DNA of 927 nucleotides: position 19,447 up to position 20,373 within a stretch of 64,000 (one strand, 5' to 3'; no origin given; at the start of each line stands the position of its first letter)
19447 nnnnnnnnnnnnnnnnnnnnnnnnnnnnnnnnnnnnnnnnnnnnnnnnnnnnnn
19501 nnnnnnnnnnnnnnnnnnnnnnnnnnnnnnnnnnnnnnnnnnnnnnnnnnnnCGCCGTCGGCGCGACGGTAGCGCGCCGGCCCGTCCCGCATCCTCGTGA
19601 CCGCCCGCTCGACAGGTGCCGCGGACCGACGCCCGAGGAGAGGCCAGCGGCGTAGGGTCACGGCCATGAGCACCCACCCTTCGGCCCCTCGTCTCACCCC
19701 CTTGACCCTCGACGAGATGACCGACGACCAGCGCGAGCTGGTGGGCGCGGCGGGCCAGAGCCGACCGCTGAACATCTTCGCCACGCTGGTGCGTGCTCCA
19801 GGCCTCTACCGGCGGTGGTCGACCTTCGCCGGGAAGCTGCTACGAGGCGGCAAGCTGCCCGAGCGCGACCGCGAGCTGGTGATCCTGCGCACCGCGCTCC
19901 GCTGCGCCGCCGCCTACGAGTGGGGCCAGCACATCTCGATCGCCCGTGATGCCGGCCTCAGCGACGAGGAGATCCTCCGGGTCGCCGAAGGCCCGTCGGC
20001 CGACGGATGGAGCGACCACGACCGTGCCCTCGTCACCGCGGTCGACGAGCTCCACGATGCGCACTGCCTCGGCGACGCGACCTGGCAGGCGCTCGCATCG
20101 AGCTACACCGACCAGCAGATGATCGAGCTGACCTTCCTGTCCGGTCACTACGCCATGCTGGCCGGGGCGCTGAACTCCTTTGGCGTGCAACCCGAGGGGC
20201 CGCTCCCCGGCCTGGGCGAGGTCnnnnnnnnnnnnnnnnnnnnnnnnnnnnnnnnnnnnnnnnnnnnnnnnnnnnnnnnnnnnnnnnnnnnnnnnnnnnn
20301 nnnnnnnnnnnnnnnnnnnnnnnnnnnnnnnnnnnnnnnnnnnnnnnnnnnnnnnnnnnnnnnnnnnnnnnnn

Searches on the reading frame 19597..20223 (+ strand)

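Call 48: search_protein_families(library=pfam, proteins=[window:19597-20223:+], max_evalue=0.00001)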
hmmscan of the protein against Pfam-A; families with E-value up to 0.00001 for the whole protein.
window:19597-20223:+ (209 aa): 1 family
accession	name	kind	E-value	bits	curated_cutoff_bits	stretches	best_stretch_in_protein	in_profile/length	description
PF02627.25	CMD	-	5.8e-13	49.1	23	1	68-150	1-83/84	Carboxymuconolactone decarboxylase family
